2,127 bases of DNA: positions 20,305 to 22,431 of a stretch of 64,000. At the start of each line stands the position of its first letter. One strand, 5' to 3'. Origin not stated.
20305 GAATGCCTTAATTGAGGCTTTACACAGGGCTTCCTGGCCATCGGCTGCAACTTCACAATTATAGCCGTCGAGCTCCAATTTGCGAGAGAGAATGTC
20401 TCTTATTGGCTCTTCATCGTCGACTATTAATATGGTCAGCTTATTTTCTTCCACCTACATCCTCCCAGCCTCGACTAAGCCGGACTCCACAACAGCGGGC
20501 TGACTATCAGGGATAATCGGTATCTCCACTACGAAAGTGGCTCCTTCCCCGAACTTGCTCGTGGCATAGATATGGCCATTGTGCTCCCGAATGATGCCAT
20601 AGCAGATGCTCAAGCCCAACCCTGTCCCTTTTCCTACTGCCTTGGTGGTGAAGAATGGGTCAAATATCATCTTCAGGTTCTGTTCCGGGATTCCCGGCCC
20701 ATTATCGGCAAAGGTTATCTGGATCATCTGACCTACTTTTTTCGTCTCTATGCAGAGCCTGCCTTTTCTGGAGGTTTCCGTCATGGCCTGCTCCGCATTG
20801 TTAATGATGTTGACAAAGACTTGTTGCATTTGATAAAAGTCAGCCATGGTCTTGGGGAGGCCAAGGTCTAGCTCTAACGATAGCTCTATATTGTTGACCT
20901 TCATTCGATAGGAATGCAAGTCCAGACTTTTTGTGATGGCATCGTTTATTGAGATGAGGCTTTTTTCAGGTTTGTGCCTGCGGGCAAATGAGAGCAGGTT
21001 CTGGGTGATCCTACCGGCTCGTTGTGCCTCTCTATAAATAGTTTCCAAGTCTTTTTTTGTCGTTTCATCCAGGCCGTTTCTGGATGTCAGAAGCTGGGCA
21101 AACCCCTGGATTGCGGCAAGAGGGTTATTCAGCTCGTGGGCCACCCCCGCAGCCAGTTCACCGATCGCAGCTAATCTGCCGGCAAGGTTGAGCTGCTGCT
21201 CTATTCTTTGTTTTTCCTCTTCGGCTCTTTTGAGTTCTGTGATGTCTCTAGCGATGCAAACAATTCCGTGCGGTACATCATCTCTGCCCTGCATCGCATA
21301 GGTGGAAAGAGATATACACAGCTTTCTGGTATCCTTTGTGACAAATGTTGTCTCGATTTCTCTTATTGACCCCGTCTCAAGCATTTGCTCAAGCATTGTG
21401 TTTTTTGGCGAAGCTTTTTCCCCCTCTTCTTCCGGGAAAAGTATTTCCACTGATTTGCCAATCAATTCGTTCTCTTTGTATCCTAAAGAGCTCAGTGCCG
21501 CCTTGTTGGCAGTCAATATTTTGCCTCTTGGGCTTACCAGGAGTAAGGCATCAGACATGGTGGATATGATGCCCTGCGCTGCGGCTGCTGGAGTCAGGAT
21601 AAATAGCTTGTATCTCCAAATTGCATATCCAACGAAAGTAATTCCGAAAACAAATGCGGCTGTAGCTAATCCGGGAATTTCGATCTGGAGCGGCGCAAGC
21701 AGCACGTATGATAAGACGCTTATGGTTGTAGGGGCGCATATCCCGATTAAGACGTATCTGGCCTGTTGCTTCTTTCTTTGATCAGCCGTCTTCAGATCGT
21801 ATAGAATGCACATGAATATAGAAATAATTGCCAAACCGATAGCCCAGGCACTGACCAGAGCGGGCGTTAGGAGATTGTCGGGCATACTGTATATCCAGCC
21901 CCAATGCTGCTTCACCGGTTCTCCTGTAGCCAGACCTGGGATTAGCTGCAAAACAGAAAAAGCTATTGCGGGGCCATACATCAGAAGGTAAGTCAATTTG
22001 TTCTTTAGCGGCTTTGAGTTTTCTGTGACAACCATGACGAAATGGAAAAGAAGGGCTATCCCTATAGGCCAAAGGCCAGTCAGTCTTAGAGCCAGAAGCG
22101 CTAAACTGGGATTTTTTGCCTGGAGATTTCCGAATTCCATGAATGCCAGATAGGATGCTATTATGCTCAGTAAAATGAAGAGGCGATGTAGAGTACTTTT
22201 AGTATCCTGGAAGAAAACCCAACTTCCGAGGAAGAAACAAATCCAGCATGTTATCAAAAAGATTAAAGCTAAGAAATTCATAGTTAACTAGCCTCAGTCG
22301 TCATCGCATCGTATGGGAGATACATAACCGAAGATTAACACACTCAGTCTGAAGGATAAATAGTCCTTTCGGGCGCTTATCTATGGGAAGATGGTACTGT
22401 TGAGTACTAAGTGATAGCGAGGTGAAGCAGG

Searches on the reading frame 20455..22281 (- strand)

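Call 38: search_protein_families(library=pfam, proteins=[window:20455-22281:-], max_evalue=0.001)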
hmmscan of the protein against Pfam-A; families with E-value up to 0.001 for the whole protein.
window:20455-22281:- (608 aa): 8 families
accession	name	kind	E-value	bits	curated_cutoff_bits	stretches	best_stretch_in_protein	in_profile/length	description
PF02518.31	HATPase_c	-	2.4e-24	86.3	26.4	1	484-589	5-109/111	Histidine kinase-, DNA gyrase B-, and HSP90-like ATPase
PF00512.31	HisKA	-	1e-18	67.5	26.9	1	374-435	3-63/66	His Kinase A (phospho-acceptor) domain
PF13426.13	PAS_9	-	3.7e-16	59.7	27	1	244-349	2-103/103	PAS domain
PF00989.32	PAS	-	7.9e-15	55.3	22.6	1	237-347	5-113/113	PAS fold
PF16927.11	HisKA_7TM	-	3.9e-12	46.9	28.6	1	8-231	2-224/224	N-terminal 7TM region of histidine kinase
PF08448.16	PAS_4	-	2.6e-10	40.9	23.1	1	242-352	4-110/110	PAS fold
PF14501.12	HATPase_c_5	-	0.00014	22.2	22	1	485-574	6-89/102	GHKL domain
PF13188.13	PAS_8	-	0.00069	19.9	21.8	0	238-289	6-54/65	PAS domain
